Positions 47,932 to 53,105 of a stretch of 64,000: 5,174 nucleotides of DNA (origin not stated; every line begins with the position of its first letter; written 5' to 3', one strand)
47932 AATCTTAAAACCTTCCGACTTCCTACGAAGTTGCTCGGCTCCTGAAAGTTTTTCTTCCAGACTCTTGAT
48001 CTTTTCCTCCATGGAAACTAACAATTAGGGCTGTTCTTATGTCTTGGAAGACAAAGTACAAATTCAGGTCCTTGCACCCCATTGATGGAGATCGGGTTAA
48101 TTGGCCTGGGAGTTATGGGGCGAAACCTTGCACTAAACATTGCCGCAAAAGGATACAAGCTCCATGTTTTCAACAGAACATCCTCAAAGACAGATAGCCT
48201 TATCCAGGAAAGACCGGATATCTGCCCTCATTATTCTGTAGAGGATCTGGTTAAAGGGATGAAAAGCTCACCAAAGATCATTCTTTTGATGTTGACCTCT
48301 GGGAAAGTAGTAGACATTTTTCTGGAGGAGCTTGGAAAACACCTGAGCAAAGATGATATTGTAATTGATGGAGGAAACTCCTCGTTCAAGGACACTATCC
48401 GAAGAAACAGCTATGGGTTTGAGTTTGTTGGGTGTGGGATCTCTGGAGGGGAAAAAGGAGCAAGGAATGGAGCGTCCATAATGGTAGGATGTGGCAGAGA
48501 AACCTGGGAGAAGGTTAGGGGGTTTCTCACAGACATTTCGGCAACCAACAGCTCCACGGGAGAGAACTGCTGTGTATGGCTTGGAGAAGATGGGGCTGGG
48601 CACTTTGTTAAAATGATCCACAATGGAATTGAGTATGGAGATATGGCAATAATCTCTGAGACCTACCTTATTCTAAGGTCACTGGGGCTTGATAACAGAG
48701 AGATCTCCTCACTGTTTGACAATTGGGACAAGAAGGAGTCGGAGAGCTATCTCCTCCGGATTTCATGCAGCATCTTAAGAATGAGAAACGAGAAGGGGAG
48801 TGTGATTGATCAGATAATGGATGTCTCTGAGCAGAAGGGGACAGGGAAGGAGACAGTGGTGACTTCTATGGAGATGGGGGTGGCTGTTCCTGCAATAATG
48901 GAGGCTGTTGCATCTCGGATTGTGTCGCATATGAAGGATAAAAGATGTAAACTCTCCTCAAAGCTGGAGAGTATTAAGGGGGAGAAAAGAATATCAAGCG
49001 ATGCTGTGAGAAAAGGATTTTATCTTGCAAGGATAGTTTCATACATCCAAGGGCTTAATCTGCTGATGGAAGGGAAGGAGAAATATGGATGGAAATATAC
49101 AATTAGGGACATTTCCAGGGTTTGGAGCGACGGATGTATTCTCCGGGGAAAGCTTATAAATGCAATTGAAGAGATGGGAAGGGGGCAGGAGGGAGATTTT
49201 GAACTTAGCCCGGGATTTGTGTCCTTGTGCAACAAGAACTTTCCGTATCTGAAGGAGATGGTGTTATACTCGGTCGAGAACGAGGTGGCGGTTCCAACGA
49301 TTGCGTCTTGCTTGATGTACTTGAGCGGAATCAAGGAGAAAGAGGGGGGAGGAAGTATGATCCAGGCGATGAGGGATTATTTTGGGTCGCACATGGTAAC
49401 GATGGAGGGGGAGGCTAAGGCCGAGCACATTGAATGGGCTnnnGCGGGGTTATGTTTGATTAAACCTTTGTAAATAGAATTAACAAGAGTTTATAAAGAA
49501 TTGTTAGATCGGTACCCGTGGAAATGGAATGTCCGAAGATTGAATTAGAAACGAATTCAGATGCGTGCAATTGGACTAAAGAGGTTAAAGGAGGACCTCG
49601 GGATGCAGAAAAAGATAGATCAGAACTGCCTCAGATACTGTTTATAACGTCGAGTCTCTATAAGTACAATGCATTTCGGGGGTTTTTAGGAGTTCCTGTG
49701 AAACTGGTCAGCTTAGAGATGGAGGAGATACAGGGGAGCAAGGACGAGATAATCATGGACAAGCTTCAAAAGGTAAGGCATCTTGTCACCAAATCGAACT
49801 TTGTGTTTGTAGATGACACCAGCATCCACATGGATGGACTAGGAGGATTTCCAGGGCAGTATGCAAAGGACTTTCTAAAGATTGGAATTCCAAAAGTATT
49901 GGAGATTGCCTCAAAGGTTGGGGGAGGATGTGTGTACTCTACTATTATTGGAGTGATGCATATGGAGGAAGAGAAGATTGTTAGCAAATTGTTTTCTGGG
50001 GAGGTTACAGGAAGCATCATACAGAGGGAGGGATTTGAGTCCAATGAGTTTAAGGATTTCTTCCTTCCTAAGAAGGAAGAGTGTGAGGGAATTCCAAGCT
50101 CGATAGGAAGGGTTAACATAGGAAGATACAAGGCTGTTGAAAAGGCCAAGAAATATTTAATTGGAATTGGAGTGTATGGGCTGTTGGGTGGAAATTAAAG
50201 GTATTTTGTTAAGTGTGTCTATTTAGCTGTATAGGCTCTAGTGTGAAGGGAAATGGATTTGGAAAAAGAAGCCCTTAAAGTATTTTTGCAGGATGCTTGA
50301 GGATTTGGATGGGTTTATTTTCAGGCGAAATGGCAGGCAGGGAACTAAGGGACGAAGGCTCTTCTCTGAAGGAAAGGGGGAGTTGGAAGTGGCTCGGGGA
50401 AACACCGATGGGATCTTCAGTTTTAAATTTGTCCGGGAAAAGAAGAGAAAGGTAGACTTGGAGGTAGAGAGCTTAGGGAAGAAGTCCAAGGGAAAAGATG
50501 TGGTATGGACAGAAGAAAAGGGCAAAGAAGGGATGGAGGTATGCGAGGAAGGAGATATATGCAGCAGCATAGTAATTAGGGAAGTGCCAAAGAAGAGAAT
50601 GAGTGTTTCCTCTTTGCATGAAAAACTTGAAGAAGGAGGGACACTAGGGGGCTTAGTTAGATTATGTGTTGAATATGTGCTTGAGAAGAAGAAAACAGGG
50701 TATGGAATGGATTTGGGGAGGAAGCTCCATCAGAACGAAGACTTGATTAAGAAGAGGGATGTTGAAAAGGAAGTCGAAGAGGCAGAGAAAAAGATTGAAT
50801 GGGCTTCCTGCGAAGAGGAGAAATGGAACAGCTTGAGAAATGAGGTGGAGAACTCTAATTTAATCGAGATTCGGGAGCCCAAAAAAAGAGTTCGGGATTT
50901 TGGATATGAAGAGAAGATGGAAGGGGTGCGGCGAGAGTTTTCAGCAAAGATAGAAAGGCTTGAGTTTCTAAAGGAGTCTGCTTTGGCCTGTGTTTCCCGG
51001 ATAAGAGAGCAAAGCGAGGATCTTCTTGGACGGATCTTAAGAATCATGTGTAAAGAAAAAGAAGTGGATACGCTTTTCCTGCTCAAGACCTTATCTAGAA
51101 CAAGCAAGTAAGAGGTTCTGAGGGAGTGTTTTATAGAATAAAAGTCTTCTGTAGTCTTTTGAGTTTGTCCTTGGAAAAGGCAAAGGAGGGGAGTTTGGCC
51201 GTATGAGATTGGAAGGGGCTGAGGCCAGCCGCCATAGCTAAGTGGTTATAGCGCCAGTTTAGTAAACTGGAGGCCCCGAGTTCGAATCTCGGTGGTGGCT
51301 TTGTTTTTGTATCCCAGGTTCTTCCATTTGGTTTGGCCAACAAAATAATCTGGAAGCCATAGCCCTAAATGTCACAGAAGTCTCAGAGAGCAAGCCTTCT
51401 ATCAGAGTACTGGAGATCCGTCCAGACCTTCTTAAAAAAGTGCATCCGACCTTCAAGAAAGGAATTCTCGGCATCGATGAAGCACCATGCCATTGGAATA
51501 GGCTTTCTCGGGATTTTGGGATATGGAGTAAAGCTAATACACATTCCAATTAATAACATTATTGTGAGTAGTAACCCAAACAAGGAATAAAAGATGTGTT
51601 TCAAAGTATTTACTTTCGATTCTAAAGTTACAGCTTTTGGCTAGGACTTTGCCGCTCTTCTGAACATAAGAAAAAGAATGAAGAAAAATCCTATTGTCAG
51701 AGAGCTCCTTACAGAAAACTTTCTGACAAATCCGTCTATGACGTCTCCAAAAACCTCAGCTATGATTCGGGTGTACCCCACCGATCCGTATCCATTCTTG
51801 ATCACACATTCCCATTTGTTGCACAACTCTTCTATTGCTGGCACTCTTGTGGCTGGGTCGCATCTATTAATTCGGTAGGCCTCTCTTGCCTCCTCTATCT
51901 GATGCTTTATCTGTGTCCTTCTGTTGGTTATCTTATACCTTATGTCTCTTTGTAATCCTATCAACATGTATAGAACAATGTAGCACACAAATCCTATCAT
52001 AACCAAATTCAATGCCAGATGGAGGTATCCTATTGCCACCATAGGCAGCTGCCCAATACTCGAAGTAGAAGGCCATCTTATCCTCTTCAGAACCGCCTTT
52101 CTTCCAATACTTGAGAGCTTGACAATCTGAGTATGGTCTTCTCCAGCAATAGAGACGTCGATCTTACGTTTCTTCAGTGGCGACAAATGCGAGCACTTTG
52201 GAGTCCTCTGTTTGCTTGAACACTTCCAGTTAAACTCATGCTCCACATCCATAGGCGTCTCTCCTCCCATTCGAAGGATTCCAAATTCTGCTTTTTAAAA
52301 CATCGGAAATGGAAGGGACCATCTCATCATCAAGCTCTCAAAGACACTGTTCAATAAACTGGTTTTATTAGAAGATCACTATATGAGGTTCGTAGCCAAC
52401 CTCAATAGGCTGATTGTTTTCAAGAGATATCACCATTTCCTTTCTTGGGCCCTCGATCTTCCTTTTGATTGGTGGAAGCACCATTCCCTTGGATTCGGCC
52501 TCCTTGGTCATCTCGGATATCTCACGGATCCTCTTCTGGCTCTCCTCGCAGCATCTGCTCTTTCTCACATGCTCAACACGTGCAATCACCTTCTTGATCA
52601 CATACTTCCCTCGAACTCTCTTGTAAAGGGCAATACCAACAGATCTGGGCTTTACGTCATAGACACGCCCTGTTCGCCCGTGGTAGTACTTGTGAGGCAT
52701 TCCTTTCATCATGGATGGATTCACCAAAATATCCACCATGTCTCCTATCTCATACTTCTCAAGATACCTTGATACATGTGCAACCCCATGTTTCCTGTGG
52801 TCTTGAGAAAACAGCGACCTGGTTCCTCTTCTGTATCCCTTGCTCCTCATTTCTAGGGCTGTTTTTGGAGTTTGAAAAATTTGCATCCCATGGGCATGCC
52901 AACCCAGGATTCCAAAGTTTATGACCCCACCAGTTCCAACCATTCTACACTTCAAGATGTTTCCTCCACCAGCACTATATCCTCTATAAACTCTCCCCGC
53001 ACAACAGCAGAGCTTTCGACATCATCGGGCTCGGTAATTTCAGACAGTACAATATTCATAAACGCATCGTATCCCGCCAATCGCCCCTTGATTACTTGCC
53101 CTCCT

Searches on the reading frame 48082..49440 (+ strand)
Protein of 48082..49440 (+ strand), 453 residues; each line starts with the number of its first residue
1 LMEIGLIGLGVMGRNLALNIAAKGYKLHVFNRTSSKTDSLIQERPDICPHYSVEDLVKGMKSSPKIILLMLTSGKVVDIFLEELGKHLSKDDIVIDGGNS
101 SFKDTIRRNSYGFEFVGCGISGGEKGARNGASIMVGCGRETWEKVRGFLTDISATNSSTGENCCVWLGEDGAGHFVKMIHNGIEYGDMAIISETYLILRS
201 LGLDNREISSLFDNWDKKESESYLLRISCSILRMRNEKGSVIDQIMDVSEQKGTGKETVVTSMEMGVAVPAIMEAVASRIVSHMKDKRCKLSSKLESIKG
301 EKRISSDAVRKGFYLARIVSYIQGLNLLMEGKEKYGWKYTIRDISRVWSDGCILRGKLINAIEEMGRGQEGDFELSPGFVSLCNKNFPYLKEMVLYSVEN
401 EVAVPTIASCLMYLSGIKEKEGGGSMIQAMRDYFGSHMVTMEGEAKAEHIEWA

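Call 57: search_protein_families(library=pfam, proteins=[window:48082-49440:+], max_evalue=0.001)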
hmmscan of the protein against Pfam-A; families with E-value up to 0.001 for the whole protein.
window:48082-49440:+ (453 aa): 4 families
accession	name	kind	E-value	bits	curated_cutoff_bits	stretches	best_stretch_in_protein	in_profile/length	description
PF00393.24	6PGD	-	5e-88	295.7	27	1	173-452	1-290/290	6-phosphogluconate dehydrogenase, C-terminal domain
PF03446.21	NAD_binding_2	-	3.8e-41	141.2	21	1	3-166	1-159/161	NAD binding domain of 6-phosphogluconate dehydrogenase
PF03807.23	F420_oxidored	-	1.2e-05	26.3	21.6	1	4-97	2-91/94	NADP oxidoreductase coenzyme F420-dependent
PF01488.26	Shikimate_DH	-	0.00015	22.3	24.3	0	3-56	14-69/138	Shikimate / quinate 5-dehydrogenase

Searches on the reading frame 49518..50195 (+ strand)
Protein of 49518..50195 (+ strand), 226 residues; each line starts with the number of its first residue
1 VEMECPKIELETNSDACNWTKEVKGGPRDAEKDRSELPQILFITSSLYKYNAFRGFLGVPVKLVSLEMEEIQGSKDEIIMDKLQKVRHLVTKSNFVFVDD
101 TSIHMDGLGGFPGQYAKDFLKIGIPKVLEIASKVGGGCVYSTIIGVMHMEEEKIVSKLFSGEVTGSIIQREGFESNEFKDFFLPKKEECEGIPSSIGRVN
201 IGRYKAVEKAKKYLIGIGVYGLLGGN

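Call 57: search_protein_families(library=pfam, proteins=[window:49518-50195:+], max_evalue=0.001)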
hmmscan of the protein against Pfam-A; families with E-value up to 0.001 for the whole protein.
window:49518-50195:+ (226 aa): 1 family
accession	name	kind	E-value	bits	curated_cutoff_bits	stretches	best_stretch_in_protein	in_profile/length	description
PF01725.21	Ham1p_like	-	4e-14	53.4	22.5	1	40-188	1-159/186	Ham1 family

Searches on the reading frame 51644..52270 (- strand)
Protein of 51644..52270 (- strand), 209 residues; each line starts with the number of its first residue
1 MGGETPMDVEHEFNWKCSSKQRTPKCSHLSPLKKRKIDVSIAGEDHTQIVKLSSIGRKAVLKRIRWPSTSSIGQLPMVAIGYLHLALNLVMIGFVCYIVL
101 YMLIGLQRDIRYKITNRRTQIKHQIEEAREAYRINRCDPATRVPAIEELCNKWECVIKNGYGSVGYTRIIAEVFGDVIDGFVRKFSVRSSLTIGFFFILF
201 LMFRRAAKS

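Call 57: search_protein_families(library=pfam, proteins=[window:51644-52270:-], max_evalue=0.001)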
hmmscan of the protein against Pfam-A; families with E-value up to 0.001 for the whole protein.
window:51644-52270:- (209 aa): 1 family
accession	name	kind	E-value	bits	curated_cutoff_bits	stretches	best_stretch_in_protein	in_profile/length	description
PF10104.14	Brr6_like_C_C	-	3.2e-33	114.8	25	1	81-204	2-126/133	Di-sulfide bridge nucleocytoplasmic transport domain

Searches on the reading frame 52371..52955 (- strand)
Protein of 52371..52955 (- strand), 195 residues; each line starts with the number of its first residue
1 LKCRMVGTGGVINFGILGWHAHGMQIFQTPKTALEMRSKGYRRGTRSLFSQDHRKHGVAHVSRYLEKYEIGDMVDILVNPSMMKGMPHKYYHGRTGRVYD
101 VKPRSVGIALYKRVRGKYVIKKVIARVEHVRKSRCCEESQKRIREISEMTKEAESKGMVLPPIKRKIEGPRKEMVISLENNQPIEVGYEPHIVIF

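Call 57: search_protein_families(library=pfam, proteins=[window:52371-52955:-], max_evalue=0.001)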
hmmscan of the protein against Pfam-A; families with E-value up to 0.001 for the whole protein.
window:52371-52955:- (195 aa): 1 family
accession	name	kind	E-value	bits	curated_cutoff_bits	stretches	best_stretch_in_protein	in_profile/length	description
PF01157.24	Ribosomal_L21e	-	2e-40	137.1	27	1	36-135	2-101/101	Ribosomal protein L21e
